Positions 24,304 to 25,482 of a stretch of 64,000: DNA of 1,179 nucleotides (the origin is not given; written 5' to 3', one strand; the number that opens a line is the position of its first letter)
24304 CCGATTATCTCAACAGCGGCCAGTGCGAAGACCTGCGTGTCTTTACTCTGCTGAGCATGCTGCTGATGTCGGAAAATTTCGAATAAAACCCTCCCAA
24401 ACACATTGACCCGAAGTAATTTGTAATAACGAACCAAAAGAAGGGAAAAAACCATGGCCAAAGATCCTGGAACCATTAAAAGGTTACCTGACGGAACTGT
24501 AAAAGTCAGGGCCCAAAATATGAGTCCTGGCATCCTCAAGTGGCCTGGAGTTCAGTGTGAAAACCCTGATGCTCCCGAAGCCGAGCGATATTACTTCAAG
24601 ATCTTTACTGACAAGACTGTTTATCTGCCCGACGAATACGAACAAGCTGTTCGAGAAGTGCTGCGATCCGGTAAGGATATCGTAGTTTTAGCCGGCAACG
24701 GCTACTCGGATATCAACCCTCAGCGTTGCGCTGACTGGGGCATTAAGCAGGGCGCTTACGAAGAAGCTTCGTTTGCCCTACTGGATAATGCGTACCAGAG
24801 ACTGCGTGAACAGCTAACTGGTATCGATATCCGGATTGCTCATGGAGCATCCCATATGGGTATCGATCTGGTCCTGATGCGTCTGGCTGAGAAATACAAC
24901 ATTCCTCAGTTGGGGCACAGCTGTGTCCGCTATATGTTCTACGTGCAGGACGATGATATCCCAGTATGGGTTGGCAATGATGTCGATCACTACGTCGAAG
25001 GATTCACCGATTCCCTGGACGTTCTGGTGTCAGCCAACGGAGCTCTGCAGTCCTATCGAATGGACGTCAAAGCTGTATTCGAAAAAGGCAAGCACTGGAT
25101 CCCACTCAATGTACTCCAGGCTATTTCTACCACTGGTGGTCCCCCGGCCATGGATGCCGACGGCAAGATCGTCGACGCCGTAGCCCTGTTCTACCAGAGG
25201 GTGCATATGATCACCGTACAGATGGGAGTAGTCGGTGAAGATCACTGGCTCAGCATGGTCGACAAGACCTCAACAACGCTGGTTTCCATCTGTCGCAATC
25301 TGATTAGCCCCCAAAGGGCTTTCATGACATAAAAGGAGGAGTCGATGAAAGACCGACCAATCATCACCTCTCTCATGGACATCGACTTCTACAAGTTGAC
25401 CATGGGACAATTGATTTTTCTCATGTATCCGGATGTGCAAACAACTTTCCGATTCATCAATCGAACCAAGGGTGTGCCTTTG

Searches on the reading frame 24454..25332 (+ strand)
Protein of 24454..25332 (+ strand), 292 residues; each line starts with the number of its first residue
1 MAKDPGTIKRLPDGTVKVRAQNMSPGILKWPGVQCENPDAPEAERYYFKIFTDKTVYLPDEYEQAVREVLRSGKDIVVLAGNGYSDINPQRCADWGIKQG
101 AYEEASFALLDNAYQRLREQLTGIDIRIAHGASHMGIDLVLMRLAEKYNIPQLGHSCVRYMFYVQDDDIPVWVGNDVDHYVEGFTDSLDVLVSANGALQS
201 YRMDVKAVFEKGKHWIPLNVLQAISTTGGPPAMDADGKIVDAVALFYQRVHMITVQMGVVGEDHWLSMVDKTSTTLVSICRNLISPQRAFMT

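Call 4: search_protein_families(library=pfam, proteins=[window:24454-25332:+], max_evalue=0.01)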
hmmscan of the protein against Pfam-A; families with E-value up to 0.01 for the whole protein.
window:24454-25332:+ (292 aa): 0 families

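Call 5: search_protein_families(library=ncbifam, proteins=[window:24454-25332:+], max_evalue=0.01)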
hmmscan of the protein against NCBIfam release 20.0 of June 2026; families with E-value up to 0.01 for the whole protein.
window:24454-25332:+ (292 aa): 0 families

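Call 26: search_solved_structures(query=window:24454-25332:+, max_evalue=10)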
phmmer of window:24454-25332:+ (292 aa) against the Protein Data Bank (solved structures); distinct sequences matched with E-value up to 10: 36.
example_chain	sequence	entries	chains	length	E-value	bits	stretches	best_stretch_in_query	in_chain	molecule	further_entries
1km5_A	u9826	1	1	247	0.26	14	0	26-78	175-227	OROTIDINE 5'-PHOSPHATE DECARBOXYLASE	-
1km1_A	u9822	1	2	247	0.26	14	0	26-78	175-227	OROTIDINE 5'-PHOSPHATE DECARBOXYLASE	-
1km3_A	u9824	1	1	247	0.3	13.8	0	26-78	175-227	OROTIDINE 5'-PHOSPHATE DECARBOXYLASE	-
1dvj_A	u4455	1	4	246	0.34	13.6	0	26-78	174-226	OROTIDINE 5'-PHOSPHATE DECARBOXYLASE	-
3sec_A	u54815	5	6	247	0.34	13.6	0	26-78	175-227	Orotidine 5'-phosphate decarboxylase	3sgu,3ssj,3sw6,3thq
1lol_A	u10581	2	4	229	0.38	13.4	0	26-78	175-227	orotidine 5'-monophosphate decarboxylase | orotidine monophosphate decarboxylase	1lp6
1km4_A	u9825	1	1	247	0.57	12.8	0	26-78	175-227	OROTIDINE 5'-PHOSPHATE DECARBOXYLASE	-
3nq7_A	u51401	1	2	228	0.64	12.7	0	26-76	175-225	Orotidine 5'-phosphate decarboxylase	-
3siz_A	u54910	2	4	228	0.65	12.7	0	26-76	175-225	Orotidine 5'-phosphate decarboxylase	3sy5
1nrw_A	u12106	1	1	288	0.66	12.6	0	42-71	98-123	hypothetical protein, haloacid dehalogenase-like hydrolase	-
2zz4_A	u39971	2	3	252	0.72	12.5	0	26-77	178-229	Orotidine 5'-phosphate decarboxylase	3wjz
3nqa_A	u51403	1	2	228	0.73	12.5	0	26-76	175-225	Orotidine 5'-phosphate decarboxylase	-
3p61_A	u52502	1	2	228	0.81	12.4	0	26-76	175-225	Orotidine 5'-monophosphate decarboxylase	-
3nqm_A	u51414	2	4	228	0.81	12.4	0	26-76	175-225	Orotidine 5'-phosphate decarboxylase | Orotidine 5'-monophosphate decarboxylase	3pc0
1km0_A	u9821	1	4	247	0.82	12.3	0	26-78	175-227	OROTIDINE 5'-PHOSPHATE DECARBOXYLASE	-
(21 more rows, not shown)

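Call 39: search_protein_families(library=pfam, proteins=[window:24454-25332:+], max_evalue=10)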
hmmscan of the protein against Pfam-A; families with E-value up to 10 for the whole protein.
window:24454-25332:+ (292 aa): 1 family
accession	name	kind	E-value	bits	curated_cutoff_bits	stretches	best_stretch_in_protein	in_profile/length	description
PF17921.7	Integrase_H2C2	-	0.14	12.8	25.5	1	126-160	10-46/59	Integrase zinc binding domain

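Call 40: search_protein_families(library=padloc, proteins=[window:24454-25332:+], max_evalue=0.1)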
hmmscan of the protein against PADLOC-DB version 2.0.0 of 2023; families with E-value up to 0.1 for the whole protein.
window:24454-25332:+ (292 aa): 0 families

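Call 41: find_homologous_proteins(query=window:24454-25332:+)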
Query window:24454-25332:+ (292 aa): 20 proteins with E <= 0.001 among 1892 candidates.
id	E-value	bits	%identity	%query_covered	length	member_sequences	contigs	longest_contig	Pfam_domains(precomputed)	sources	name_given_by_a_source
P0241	3.9e-197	672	100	100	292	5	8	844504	-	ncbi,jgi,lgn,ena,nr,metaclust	ncbi:MAG: hypothetical protein HN929_11875 [Chloroflexi bacterium]|jgi:hypothetical protein|nr:hypot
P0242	1.8e-98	348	57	99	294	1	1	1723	-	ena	-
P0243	4.8e-94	333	55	99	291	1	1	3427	-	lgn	-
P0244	8.6e-94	332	51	98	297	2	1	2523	-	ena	-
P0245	5.1e-85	304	51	98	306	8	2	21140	-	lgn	-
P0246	1.8e-82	295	48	98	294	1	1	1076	-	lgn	-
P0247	1.9e-82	295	50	91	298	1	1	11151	-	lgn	-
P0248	2.2e-82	295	51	93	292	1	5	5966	-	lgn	-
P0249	1.7e-81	292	48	99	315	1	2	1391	-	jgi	jgi:hypothetical protein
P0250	2.5e-81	291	52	93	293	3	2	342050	-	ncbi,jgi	jgi:hypothetical protein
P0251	8.4e-78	280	50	98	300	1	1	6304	-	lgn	-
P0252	1.7e-77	279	48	98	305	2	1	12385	-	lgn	-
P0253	5.0e-76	274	48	98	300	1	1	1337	-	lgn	-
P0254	3.0e-74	268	49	89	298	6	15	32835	-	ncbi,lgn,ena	-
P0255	8.2e-72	260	45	99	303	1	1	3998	-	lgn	-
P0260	7.6e-36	142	31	98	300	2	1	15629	-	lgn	-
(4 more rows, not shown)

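Call 43: find_encoding_contigs(protein=P0250, flank=10000, max_places=1)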
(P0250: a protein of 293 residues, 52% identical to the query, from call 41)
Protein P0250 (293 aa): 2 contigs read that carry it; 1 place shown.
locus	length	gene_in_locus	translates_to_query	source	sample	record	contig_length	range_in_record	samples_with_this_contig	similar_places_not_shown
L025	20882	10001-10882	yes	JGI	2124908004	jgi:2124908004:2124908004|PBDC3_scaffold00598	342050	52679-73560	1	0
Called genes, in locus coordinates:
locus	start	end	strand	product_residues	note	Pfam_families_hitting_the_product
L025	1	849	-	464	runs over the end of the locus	PF08245:Mur_ligase_M (weak), PF02875:Mur_ligase_C, PF27239:FOL3_C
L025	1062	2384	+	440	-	PF00155:Aminotran_1_2, PF01041:DegT_DnrJ_EryC1 (weak)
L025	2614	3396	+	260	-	PF01510:Amidase_2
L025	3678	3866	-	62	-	-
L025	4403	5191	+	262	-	-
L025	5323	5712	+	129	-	-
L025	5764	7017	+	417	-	PF00579:tRNA-synt_1b, PF22421:SYY_C-terminal (weak)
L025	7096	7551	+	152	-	-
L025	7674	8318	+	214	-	-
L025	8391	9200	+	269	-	PF13489:Methyltransf_23, PF01209:Ubie_methyltran, PF08241:Methyltransf_11, PF08242:Methyltransf_12, PF13649:Methyltransf_25, PF13847:Methyltransf_31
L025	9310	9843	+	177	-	-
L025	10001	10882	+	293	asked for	-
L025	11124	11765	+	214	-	-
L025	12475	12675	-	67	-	-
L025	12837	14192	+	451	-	PF00158:Sigma54_activat (weak), PF07724:AAA_2, PF07728:AAA_5 (weak), PF13401:AAA_22 (weak), PF00004:AAA (weak), PF10431:ClpB_D2-small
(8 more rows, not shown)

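Call 44: find_encoding_contigs(protein=P0254, flank=10000, max_places=2)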
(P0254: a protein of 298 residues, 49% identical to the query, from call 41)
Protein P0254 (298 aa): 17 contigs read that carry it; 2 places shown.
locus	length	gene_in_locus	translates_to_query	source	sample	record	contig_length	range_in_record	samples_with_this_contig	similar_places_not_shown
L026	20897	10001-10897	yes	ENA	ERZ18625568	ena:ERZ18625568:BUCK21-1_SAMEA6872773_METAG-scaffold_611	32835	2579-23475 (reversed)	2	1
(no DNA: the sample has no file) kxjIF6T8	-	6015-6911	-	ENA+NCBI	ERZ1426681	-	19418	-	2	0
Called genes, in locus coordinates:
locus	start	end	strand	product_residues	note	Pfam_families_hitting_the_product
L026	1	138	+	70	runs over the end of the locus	-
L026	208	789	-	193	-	-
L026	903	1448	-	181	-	-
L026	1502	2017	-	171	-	-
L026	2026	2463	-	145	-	PF00462:Glutaredoxin (weak)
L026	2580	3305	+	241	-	-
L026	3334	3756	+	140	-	PF02021:UPF0102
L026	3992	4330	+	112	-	-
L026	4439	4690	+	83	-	-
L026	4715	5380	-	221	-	PF02811:PHP, PF13263:PHP_C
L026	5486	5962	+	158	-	-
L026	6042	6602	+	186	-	PF01864:CarS-like, PF01148:CTP_transf_1 (weak)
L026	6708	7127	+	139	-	-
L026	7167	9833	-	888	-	PF02629:CoA_binding, PF13380:CoA_binding_2, PF13607:Succ_CoA_lig, PF19045:Ligase_CoA_2, PF13549:ATP-grasp_5, PF13302:Acetyltransf_3, PF00583:Acetyltransf_1, PF13508:Acetyltransf_7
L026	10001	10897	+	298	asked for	-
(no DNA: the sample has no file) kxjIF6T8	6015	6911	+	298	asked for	-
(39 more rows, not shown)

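Call 45: find_encoding_contigs(protein=P0260, flank=10000, max_places=1)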
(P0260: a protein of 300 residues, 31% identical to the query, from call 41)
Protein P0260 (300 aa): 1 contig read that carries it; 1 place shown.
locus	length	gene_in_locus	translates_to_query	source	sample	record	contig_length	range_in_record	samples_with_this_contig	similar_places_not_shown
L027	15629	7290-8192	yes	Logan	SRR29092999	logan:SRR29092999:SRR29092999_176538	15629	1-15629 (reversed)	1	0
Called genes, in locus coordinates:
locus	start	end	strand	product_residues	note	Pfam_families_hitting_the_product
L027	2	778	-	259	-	?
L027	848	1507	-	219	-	PF00227:Proteasome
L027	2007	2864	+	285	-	PF13672:PP2C_2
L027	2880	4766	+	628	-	PF00069:Pkinase (weak)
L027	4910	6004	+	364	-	-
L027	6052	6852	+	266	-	-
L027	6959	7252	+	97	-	-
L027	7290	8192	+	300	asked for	-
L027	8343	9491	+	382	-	PF15891:Nuc_deoxyri_tr2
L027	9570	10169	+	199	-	-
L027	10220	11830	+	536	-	PF17767:NAPRTase_N, PF17956:NAPRTase_C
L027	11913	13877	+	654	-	PF00795:CN_hydrolase, PF02540:NAD_synthase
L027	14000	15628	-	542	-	?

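Call 52: predict_structure(alignment_id=A1)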
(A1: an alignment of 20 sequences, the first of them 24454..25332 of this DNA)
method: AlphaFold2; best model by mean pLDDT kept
length: 292 residues; sequences in the alignment: 20
mean_pLDDT: 92.1   pTM: 0.89
mean pLDDT of the five models: 92.1, 91.9, 90.3, 89.9, 89.1
residues with pLDDT >= 90: 245; 70-90: 33; 50-70: 10; < 50: 4
segments of 3 or more residues with pLDDT < 50: none
pLDDT, mean of each block of 10 residues (from residue 1): 80 97 89 95 94 98 98 97 92 95 96 97 97 93 98 96 95 95 97 94 94 94 91 94 88 53 82 94 95 71
secondary structure, 60 per line:
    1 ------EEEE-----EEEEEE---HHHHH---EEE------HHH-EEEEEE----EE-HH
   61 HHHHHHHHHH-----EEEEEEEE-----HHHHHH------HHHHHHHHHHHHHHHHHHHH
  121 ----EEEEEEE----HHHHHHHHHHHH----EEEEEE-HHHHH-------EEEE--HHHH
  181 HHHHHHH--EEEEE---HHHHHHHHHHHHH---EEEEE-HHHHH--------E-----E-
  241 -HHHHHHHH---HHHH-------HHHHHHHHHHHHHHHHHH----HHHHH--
elements in order: E7-10 E16-21 H25-29 E33-35 E46-51 H59-70 E76-83 H89-94 H101-120 E125-131 H136-147 E152-157 H159-163 E171-174 H177-187 E190-194 H198-210 E214-218 H220-224 H242-249 H253-256 H264-281 H286-290

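Call 57: fold_search(model_id=the predicted structure, library=pdb)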
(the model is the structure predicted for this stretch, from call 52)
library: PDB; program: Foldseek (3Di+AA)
matches with E <= 10: 1261; with E <= 0.001: 23
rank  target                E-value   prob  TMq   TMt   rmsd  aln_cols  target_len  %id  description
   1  9jje_A                4.9e-05  1.00  0.39  0.14  12.4       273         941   11  Nematostella vectensis TRPM2 tetramer in complex with ADPRP/Ca2+ (released 2024-11-06)
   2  8src_A                1.3e-04  0.99  0.38  0.10  13.8       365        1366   11  Cryo-EM structure of TRPM2 chanzyme in the presence of Calcium and ADP-ribose (released 2024-05-08)
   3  1ydh_A                1.5e-04  1.00  0.37  0.56   3.7       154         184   10  X-ray structure of a lysine decarboxylase-like protein from arabidopsis thaliana gene at5g11950 (released 2005-01-11)
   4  8sre_A                1.5e-04  1.00  0.38  0.10  11.1       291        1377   10  Cryo-EM structure of TRPM2 chanzyme in the presence of Magnesium and ADP-ribose, closed state (released 2024-05-15)
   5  8srd_A                1.8e-04  1.00  0.38  0.10  12.4       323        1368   12  Cryo-EM structure of TRPM2 chanzyme in the presence of Magnesium and ADP-ribose, open state (released 2024-05-15)
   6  3qua_A                1.9e-04  1.00  0.34  0.54   3.2       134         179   10  Crystal structure of a putative uncharacterized protein and possible Molybdenum cofactor protein from Mycobacterium sm (released 2011-03-09)
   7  8sri_A                1.9e-04  0.99  0.34  0.09  11.8       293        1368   11  Cryo-EM structure of TRPM2 chanzyme (E1114A) in the presence of Magnesium and ADP-ribose, closed state (released 2024-05-15)
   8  7w2i_A                2.1e-04  1.00  0.35  0.53   3.0       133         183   11  Crystal structure of LOG (Rv1205) from Mycobacterium tuberculosis (released 2022-07-06)
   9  3sbx_A                2.9e-04  1.00  0.36  0.57   3.1       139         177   12  Crystal structure of a putative uncharacterized protein from Mycobacterium marinum bound to adenosine 5'-monophosphate (released 2011-06-15)
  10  9hs2_D                2.9e-04  1.00  0.33  0.23   8.6       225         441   10  Crystal structure of the Escherichia coli nucleosidase PpnN (ppGpp form) (released 2025-11-12)
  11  8sr9_A                3.1e-04  0.99  0.38  0.10  11.9       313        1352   12  Cryo-EM structure of TRPM2 chanzyme in the presence of Magnesium (released 2024-05-08)
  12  6o6r_A                3.1e-04  0.99  0.36  0.15  11.8       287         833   13  Structure of the TRPM8 cold receptor by single particle electron cryo-microscopy, AMTB-bound state (released 2019-09-18)
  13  1ydh_B                4.3e-04  1.00  0.36  0.55   4.1       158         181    9  X-ray structure of a lysine decarboxylase-like protein from arabidopsis thaliana gene at5g11950 (released 2005-01-11)
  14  9p3q_A                5.9e-04  1.00  0.41  0.14  10.7       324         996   10  Zebrafish TRPM5 D797A mutant with 5mM calcium (released 2026-01-07)
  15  7wra_A                5.9e-04  0.99  0.41  0.15  10.4       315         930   10  Mouse TRPM8 in LMNG in ligand-free state (released 2022-06-22)
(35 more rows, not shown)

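Call 73: find_related_loci(query=A1, collection=genome_contigs, flank=10000)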
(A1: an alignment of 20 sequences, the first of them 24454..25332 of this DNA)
Query A1 (292 aa) in genome_contigs; peptide patterns used: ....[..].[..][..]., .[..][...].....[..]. (x = any residue, [..] = any of these).
136 stretches matched a pattern; 30 encode a relative of the query (tblastn E <= 1e-3); 29 distinct loci.
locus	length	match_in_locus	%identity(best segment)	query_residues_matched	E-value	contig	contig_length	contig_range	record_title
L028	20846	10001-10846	51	6-290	7e-91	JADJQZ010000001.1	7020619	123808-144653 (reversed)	MAG: Candidatus Obscuribacter sp. isolate Fred_18-Q3-R57-64_MAXAC.356 tig00000077-10-70086850, whole genome shotgun sequ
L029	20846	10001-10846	49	6-290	1e-88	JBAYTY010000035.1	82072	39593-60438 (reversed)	MAG: Candidatus Obscuribacterales bacterium isolate SO_2016_LW3_2 scaffold00444_LW162_2016, whole genome shotgun sequenc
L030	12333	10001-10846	50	6-290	3e-88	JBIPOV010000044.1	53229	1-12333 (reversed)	MAG: Candidatus Obscuribacteraceae bacterium isolate ME2014-09-24_3300034019_group5_bin156 Rohwer_bin1402_scaffold_219_c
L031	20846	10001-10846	50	6-290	1e-87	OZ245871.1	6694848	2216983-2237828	MAG: Candidatus Obscuribacterales bacterium isolate 752a7bee-ce85-476a-9af6-0c8e99acb560 genome assembly, chromosome: 1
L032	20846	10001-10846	50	6-290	5e-87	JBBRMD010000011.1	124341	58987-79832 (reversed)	MAG: Candidatus Obscuribacterales bacterium isolate La1_metabat2.001 LA1C_B2.001_k141_1908907L_124341_cov_13.0470, whole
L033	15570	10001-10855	47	1-290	4e-86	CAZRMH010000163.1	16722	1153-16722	MAG TPA_asm: uncultured Candidatus Obscuribacterales bacterium isolate SRP287051_co1_22 genome assembly, contig: NODE_47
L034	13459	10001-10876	48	1-292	3e-84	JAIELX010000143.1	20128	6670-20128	MAG: Candidatus Obscuribacterales bacterium isolate co.spades.CONCOCT.1kb_130 c_000000000420, whole genome shotgun seque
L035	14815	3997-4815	47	14-290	2e-83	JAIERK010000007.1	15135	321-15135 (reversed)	MAG: Candidatus Obscuribacterales bacterium isolate co.spades.METABAT.1kb_095 c_000000433771, whole genome shotgun seque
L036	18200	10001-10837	48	4-284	1e-82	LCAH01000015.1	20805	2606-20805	MAG: Candidatus Uhrbacteria bacterium GW2011_GWC2_41_11 UU35_C0015, whole genome shotgun sequence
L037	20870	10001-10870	47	1-290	2e-82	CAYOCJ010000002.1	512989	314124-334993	MAG TPA_asm: uncultured Gammaproteobacteria bacterium isolate SRP273308_co1_350 genome assembly, contig: NODE_8_length_5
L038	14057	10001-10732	50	49-292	6e-82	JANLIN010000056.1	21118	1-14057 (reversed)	MAG: Candidatus Komeilibacteria bacterium isolate S40-16 k99_14855, whole genome shotgun sequence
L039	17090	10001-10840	47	6-290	2e-81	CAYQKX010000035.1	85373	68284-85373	MAG TPA_asm: uncultured Candidatus Obscuribacterales bacterium isolate SRP287051_co1_96 genome assembly, contig: NODE_59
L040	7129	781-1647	47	1-290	3e-80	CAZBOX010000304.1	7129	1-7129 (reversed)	MAG TPA_asm: uncultured Candidatus Obscuribacterales bacterium isolate binchicken_co396_274 genome assembly, contig: NOD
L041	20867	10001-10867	46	1-290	8e-79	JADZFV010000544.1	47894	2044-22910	MAG: Candidatus Melainabacteria bacterium isolate SJ878 c_000001240070, whole genome shotgun sequence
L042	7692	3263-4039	47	31-290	2e-76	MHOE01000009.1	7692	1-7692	MAG: Candidatus Spechtbacteria bacterium RIFCSPHIGHO2_02_FULL_43_15b rifcsphigho2_02_scaffold_22352, whole genome shotgu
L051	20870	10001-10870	37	6-290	1e-57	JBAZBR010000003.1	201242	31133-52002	MAG: Patescibacteria group bacterium isolate SO_2017_GW1_117 NODE_520_length_201242_cov_1.484703_OW334_2017, whole genom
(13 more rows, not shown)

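Call 74: find_related_loci(query=A1, collection=viral_contigs, flank=10000)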
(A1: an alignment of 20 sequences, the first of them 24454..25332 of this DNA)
Query A1 (292 aa) in viral_contigs; peptide patterns used: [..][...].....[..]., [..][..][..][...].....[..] (x = any residue, [..] = any of these).
37 stretches matched a pattern; 1 encode a relative of the query (tblastn E <= 1e-3); 1 distinct loci.
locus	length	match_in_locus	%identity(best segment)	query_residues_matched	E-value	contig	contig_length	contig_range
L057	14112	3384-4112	48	51-290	5e-79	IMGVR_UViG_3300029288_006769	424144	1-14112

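Call 76: search_protein_families(library=pfam, proteins=[L027:9570-10169:+, L027:8343-9491:+, L027:6959-7252:+, L027:4910-6004:+, L027:6052-6852:+], max_evalue=0.01)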
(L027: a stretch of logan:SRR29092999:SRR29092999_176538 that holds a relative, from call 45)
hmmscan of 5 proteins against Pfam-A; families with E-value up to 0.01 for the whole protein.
L027:9570-10169:+ (199 aa): 1 family
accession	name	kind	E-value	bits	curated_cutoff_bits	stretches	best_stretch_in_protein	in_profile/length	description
PF01467.32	CTP_transf_like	-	2.8e-05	24.8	21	1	8-169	1-131/133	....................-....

L027:8343-9491:+ (382 aa): 2 families
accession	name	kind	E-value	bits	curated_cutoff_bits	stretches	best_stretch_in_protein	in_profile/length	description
PF15891.11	Nuc_deoxyri_tr2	-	2.3e-13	50.9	30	1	16-117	2-104/105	Nucleoside 2-deoxyribosyltransferase like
PF00293.34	NUDIX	-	0.00058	20.3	21.1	1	237-306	8-67/134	NUDIX domain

L027:6959-7252:+ (97 aa): 0 families

L027:4910-6004:+ (364 aa): 0 families

L027:6052-6852:+ (266 aa): 0 families

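Call 93: search_protein_families(library=pfam, proteins=[L036:13816-14742:+, L036:12429-13694:+, L036:11013-12410:+, L036:8950-9714:+, L036:14681-15811:+], max_evalue=0.001)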
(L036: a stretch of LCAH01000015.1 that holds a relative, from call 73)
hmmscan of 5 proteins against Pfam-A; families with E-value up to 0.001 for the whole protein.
L036:13816-14742:+ (308 aa): 3 families
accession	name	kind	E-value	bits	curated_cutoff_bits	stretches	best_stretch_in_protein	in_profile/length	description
PF14572.12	Pribosyl_synth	-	5.1e-08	33.5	27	1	213-286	79-152/184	Phosphoribosyl synthetase-associated domain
PF13793.12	Pribosyltran_N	-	6.6e-08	32.9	25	1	6-121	2-115/117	N-terminal domain of ribose phosphate pyrophosphokinase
PF00156.33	Pribosyltran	-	2e-07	30.9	26.3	1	211-254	81-124/158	Phosphoribosyl transferase domain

L036:12429-13694:+ (421 aa): 2 families
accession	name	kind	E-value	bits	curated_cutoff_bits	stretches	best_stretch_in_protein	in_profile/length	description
PF04095.22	NAPRTase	-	1.8e-48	165.8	20.8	1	184-398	2-224/239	Nicotinate phosphoribosyltransferase (NAPRTase) family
PF17767.7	NAPRTase_N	-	3.2e-24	86.1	32.6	1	16-143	1-125/125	Nicotinate phosphoribosyltransferase (NAPRTase) N-terminal domain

L036:11013-12410:+ (465 aa): 1 family
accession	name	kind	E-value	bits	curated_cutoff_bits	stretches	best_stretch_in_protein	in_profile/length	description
PF01513.26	NAD_kinase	-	4.1e-09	37.3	25.5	1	233-274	69-110/130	ATP-NAD kinase N-terminal domain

L036:8950-9714:+ (254 aa): 1 family
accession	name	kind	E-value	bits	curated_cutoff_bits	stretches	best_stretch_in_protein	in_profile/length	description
PF00857.26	Isochorismatase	-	1.4e-13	51.7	27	1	128-250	65-174/175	Isochorismatase domain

L036:14681-15811:+ (376 aa): 1 family
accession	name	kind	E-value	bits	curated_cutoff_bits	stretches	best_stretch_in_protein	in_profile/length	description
PF02540.23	NAD_synthase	-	1e-24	87.5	21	1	72-300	5-199/242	NAD synthase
